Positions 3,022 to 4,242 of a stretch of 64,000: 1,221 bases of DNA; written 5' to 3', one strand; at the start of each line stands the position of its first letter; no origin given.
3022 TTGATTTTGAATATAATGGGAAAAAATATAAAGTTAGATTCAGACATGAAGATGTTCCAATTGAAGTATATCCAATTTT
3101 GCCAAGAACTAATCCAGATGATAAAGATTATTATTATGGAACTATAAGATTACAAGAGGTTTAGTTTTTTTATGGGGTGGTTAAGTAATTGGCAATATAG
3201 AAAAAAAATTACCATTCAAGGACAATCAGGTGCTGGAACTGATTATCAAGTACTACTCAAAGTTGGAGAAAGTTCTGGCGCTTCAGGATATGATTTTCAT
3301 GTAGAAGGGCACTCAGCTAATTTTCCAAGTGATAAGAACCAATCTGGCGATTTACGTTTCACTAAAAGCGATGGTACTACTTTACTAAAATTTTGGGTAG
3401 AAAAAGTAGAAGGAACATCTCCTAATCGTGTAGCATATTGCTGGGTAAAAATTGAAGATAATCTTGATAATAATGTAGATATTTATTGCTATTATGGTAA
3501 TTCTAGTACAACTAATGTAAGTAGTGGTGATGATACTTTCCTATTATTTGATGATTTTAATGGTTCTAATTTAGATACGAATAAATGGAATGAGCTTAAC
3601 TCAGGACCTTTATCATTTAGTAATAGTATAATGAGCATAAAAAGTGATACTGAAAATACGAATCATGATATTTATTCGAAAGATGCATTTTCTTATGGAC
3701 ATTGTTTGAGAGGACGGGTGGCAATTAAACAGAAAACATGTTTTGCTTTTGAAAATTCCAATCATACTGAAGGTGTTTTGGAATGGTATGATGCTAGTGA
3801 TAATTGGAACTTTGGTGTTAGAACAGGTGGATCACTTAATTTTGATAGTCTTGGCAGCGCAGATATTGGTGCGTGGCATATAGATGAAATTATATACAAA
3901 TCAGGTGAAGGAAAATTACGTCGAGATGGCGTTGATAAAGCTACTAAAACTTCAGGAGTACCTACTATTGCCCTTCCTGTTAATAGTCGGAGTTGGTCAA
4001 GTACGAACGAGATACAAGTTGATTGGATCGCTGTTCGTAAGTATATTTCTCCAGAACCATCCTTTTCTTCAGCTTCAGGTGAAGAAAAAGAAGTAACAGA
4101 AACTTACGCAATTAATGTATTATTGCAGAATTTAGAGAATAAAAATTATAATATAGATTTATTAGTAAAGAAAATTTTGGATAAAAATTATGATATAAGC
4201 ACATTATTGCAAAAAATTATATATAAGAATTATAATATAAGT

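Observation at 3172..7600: Near-identical DNA cassettes shared between a 532-aa fibre gene and the giant fibre gene: substrates for module shuffling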

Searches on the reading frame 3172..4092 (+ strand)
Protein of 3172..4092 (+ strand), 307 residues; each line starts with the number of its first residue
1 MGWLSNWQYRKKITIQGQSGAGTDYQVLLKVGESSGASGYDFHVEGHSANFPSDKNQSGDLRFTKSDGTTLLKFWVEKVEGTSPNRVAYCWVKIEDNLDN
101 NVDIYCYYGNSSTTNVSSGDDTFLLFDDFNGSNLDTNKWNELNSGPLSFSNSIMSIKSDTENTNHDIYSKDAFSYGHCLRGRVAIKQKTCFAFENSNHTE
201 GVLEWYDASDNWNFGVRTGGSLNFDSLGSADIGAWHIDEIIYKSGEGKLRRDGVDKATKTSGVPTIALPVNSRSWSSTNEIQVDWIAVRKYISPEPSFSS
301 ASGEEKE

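Call 20: find_homologous_proteins(query=window:3172-4092:+)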
Query window:3172-4092:+ (307 aa): 192 proteins with E <= 0.001 among 986 candidates; the best 120 are listed.
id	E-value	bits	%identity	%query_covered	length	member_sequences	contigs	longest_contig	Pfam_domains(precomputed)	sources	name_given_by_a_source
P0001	3.6e-206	702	100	100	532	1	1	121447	PF10102.15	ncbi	-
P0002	3.4e-192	656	92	100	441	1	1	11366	PF10102.15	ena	-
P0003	1.1e-77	280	49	99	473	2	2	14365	PF10102.15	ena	-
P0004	1.1e-74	270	48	99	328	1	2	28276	PF10102.15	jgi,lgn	jgi:hypothetical protein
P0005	3.3e-74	268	67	57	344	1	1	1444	PF10102.15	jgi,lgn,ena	-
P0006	1.0e-73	267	46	100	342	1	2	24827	PF10102.15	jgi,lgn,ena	-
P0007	2.3e-73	266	71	55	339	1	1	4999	PF10102.15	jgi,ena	-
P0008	8.5e-72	260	47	98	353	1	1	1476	PF10102.15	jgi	jgi:hypothetical protein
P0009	6.9e-71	257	61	64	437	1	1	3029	PF10102.15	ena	-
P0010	9.0e-71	257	45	99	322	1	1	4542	PF10102.15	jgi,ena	-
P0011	9.6e-71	257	45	99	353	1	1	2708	PF10102.15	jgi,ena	-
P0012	4.1e-70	255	64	61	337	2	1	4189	PF10102.15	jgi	-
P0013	9.4e-70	254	45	99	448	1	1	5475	PF10102.15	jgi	-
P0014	1.5e-69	253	45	99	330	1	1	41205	PF10102.15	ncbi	ncbi:MAG: DUF2341 domain-containing protein [Candidatus Aenigmatarchaeota archaeon]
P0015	3.3e-69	252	44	99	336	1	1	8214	PF10102.15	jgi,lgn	jgi:hypothetical protein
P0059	4.8e-60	222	77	42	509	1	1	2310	PF13385.14,PF10102.15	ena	-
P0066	1.4e-58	217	41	96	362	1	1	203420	PF10102.15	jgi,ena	-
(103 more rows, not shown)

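Call 21: find_encoding_contigs(protein=P0002, flank=10000, max_places=4)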
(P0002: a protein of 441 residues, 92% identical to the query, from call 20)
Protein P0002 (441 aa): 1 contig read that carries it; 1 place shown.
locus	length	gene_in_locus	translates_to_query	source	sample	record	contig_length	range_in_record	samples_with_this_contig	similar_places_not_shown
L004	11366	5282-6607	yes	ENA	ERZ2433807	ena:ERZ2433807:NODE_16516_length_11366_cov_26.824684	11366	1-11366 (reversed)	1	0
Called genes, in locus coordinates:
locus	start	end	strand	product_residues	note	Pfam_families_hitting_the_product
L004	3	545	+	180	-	?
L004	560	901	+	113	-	PF09723:Zn_ribbon_8, PF21349:RUBY_RBDX (faint)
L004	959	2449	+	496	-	-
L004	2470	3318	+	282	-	-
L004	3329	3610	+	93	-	-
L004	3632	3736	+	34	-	-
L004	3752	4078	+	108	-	-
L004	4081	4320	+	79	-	-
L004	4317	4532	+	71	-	-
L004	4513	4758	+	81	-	-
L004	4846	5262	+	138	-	-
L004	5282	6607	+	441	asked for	PF10102:DUF2341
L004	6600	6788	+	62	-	-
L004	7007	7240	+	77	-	PF04255:DUF433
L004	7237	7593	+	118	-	PF18480:DUF5615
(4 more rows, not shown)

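Call 22: find_encoding_contigs(protein=P0001, flank=10000, max_places=3)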
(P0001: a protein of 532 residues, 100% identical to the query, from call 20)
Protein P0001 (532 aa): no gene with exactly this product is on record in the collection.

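Call 28: find_encoding_contigs(protein=P0003, flank=10000, max_places=3)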
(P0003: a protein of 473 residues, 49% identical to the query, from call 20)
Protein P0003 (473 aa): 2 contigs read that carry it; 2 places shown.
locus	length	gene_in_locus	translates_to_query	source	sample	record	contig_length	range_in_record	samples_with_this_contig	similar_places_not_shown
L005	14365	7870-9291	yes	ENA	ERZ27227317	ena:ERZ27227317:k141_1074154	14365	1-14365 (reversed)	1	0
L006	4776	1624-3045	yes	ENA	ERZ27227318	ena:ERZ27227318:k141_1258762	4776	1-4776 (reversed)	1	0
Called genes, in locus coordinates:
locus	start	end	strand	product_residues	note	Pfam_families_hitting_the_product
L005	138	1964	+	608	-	-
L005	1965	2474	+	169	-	PF01841:Transglut_core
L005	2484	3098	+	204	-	-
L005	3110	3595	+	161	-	PF01471:PG_binding_1, PF09374:PG_binding_3 (faint)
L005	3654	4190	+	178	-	PF01471:PG_binding_1, PF09374:PG_binding_3 (faint)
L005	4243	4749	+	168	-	-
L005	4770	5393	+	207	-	-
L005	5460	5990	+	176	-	PF01464:SLT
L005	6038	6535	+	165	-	-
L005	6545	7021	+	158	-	-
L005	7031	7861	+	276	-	-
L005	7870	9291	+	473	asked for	PF10102:DUF2341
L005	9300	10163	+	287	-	PF00754:F5_F8_type_C, PF22633:F5_F8_type_C_2 (weak)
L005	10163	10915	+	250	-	PF13385:Laminin_G_3 (weak)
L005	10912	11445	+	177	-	-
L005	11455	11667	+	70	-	-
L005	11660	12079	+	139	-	-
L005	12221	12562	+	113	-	-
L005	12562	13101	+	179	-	-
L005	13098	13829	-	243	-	PF18975:DUF5711 (faint)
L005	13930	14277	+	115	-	-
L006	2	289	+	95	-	?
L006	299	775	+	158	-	-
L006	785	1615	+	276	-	-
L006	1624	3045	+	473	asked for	PF10102:DUF2341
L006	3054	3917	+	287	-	PF00754:F5_F8_type_C, PF22633:F5_F8_type_C_2 (weak)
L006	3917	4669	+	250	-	PF13385:Laminin_G_3 (weak)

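Call 29: find_encoding_contigs(protein=P0059, flank=10000, max_places=3)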
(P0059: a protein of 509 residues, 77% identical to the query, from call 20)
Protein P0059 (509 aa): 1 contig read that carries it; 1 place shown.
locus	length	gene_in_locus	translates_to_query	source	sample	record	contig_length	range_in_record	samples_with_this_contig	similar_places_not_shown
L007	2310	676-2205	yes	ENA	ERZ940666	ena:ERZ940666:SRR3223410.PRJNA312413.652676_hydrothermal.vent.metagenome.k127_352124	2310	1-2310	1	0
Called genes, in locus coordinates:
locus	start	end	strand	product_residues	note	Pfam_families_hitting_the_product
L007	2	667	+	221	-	?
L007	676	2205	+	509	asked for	PF10102:DUF2341, PF13385:Laminin_G_3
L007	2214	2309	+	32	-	?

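Call 53: predict_structure(alignment_id=A3)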
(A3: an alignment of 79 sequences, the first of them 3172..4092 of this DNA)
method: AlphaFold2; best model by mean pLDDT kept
length: 307 residues; sequences in the alignment: 79
mean_pLDDT: 96.5   pTM: 0.93
mean pLDDT of the five models: 96.5, 95.9, 95.7, 95.2, 94.5
residues with pLDDT >= 90: 286; 70-90: 21; 50-70: 0; < 50: 0
segments of 3 or more residues with pLDDT < 50: none
pLDDT, mean of each block of 10 residues (from residue 1): 95 98 98 98 98 98 98 99 98 98 99 98 98 97 93 94 93 98 93 97 93 96 94 95 97 97 97 91 98 98 98
secondary structure, 60 per line:
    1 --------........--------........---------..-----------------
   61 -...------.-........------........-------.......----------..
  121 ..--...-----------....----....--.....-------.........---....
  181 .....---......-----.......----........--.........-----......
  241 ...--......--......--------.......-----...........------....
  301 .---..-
elements in order: E9-16 E25-32 E62-64 E73-80 E87-94 E102-108 H119-122 E125-127 E139-142 E147-150 E153-157 E165-173 E177-185 E189-194 E200-206 E211-218 E221-229 E235-243 E246-251 E254-259 E268-274 E280-290 E297-301

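Call 55: fold_search(model_id=the predicted structure, library=pdb)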
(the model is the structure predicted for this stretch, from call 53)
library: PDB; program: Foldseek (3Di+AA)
matches with E <= 10: 1441; with E <= 0.001: 365
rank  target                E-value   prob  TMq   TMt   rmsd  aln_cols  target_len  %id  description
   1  3d6e_A                2.4e-08  1.00  0.46  0.73   3.3       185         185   16  Crystal structure of the engineered 1,3-1,4-beta-glucanase protein from Bacillus licheniformis (released 2009-05-19)
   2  3d6e_B                6.1e-08  1.00  0.46  0.73   3.3       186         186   15  Crystal structure of the engineered 1,3-1,4-beta-glucanase protein from Bacillus licheniformis (released 2009-05-19)
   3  1byh_A                1.1e-07  1.00  0.43  0.60   4.9       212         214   16  MOLECULAR AND ACTIVE-SITE STRUCTURE OF A BACILLUS (1-3,1-4)-BETA-GLUCANASE (released 1993-10-31)
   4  4b1m_A                2.4e-07  1.00  0.39  0.68   5.6       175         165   12  CARBOHYDRATE BINDING MODULE CBM66 FROM BACILLUS SUBTILIS (released 2012-12-12)
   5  3o5s                  2.6e-07  1.00  0.44  0.61   4.5       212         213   18  Crystal Structure of the endo-beta-1,3-1,4 glucanase from Bacillus subtilis (strain 168) (released 2011-07-13)
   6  2vy0_A                2.6e-07  1.00  0.45  0.51   5.0       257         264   12  The X-ray structure of endo-beta-1,3-glucanase from Pyrococcus furiosus (released 2009-03-24)
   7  1u0a_A                3.5e-07  1.00  0.43  0.60   4.6       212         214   16  Crystal structure of the engineered beta-1,3-1,4-endoglucanase H(A16-M) in complex with beta-glucan tetrasaccharide (released 2005-09-06)
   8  3i4i_B                3.7e-07  1.00  0.44  0.61   4.5       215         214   12  Crystal structure of a prokaryotic beta-1,3-1,4-glucanase (lichenase) derived from a mouse hindgut metagenome (released 2010-07-21)
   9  2vy0_B                5.0e-07  1.00  0.43  0.49   5.2       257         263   12  The X-ray structure of endo-beta-1,3-glucanase from Pyrococcus furiosus (released 2009-03-24)
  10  6t2o_BBB              5.6e-07  1.00  0.47  0.58   4.4       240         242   12  Prominent members of the human gut microbiota express endo-acting O-glycanases to initiate mucin breakdown (released 2020-07-08)
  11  6t2o_AAA              6.2e-07  1.00  0.46  0.58   4.5       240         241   12  Prominent members of the human gut microbiota express endo-acting O-glycanases to initiate mucin breakdown (released 2020-07-08)
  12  1gbg                  7.5e-07  1.00  0.44  0.61   4.5       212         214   16  BACILLUS LICHENIFORMIS BETA-GLUCANASE (released 1995-12-07)
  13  4xxp                  8.8e-07  1.00  0.43  0.61   4.2       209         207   14  Crystal Structure of an Uncharacterized Protein (Rv0315 ortholog) from Mycobacterium paratuberculosis (released 2015-02-11)
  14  4azz_A                8.8e-07  1.00  0.39  0.68   6.9       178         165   13  Carbohydrate binding module CBM66 from Bacillus subtilis (released 2012-07-25)
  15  6t2p_AAA              1.0e-06  1.00  0.46  0.57   4.7       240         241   12  Prominent members of the human gut microbiota express endo-acting O-glycanases to initiate mucin breakdown (released 2020-07-08)
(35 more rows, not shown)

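Call 82: find_encoding_contigs(protein=P0213, flank=10000, max_places=10)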
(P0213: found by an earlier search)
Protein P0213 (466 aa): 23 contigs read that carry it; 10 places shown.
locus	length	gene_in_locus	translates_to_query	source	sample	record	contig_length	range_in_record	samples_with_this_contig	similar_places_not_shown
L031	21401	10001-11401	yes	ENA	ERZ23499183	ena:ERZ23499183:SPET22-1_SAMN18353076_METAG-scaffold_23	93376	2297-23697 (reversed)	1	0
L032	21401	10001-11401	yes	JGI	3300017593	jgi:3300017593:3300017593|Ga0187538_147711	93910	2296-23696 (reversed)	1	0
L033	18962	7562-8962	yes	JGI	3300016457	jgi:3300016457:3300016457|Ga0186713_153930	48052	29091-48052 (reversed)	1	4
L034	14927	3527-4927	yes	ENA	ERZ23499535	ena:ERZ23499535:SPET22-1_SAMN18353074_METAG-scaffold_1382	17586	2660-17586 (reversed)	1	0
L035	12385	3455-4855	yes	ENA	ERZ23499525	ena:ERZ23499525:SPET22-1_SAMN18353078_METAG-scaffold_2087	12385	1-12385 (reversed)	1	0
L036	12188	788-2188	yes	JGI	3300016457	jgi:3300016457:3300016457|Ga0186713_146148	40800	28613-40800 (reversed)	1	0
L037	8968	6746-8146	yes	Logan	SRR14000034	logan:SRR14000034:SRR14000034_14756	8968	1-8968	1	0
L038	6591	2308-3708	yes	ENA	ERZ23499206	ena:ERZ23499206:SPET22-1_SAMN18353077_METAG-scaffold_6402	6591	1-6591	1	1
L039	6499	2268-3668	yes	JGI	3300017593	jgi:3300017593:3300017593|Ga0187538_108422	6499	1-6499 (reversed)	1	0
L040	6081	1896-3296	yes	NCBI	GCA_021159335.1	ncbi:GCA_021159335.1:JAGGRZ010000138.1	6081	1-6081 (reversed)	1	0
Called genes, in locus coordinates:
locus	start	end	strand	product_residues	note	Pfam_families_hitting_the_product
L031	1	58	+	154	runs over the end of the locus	-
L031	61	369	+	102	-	-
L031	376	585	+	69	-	PF11450:DUF3008 (weak)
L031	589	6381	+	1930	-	PF10145:PhageMin_Tail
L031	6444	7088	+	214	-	-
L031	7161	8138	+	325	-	PF07750:GcrA (weak), PF04480:DUF559 (faint)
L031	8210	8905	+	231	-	-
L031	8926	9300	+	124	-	-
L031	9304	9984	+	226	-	-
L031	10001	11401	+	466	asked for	-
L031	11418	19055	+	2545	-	PF07622:DUF1583, PF10102:DUF2341, PF13088:BNR_2 (faint), PF15892:BNR_4 (faint)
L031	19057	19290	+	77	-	-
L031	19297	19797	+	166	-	-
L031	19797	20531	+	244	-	PF13715:CarbopepD_reg_2 (weak)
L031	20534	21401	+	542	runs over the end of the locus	-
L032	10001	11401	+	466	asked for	-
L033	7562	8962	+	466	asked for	-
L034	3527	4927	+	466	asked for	-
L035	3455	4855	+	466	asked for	-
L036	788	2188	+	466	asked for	-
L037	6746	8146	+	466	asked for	-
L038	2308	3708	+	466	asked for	-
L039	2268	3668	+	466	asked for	-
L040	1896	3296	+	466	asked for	-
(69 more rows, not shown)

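Call 84: find_encoding_contigs(protein=P0014, flank=10000, max_places=2)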
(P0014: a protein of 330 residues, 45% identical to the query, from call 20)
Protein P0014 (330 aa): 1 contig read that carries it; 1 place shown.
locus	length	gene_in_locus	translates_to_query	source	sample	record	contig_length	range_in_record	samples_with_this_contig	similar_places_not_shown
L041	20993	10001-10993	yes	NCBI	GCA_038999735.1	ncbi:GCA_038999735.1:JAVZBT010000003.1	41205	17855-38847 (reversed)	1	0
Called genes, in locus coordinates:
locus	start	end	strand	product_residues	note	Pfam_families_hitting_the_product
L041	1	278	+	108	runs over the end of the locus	-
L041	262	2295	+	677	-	-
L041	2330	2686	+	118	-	-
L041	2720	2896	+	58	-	-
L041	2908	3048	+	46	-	-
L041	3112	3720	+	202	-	-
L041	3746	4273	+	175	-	-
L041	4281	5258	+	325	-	PF25209:Phage_capsid_4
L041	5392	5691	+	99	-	-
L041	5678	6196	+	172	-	-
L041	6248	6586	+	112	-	-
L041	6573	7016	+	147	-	-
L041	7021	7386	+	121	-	-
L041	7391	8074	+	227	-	-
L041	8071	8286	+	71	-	-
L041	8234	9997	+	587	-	-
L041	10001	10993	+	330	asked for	PF10102:DUF2341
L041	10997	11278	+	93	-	-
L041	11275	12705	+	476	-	PF21722:Gly_rich_2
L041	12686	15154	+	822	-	-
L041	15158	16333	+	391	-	-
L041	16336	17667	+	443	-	-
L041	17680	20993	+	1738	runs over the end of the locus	-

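Call 85: find_encoding_contigs(protein=P0066, flank=8000, max_places=2)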
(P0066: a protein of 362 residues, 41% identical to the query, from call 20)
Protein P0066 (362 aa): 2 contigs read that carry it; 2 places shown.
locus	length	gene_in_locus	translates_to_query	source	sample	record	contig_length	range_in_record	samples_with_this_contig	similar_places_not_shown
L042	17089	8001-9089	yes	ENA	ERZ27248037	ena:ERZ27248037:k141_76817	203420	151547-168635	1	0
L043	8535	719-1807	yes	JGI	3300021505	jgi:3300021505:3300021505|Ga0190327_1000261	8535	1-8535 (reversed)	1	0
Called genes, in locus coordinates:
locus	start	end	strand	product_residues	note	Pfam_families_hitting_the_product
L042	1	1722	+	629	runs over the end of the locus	PF13173:AAA_14 (faint), PF13177:DNA_pol3_delta2, PF00004:AAA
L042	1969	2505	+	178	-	-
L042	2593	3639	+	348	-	PF08804:gp32 (weak)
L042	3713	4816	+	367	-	PF00154:RecA_N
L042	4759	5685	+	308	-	PF02739:5_3_exonuc_N, PF01367:5_3_exonuc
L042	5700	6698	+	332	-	PF00586:AIRS, PF02769:AIRS_C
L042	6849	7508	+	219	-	-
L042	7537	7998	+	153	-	-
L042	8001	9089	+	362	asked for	PF10102:DUF2341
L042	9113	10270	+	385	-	PF10102:DUF2341, PF13385:Laminin_G_3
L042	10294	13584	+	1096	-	PF10102:DUF2341, PF07622:DUF1583 (weak), PF13385:Laminin_G_3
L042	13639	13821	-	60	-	-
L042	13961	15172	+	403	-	PF01139:RtcB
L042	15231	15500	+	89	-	-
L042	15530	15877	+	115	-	-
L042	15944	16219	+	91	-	-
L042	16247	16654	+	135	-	PF09424:YqeY (faint)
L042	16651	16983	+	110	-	-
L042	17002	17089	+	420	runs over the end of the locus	-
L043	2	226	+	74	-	?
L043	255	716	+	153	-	-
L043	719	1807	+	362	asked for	PF10102:DUF2341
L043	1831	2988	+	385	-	PF10102:DUF2341, PF13385:Laminin_G_3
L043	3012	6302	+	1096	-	PF10102:DUF2341, PF07622:DUF1583 (weak), PF13385:Laminin_G_3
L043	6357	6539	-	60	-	-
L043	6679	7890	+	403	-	PF01139:RtcB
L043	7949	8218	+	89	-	-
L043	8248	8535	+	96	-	?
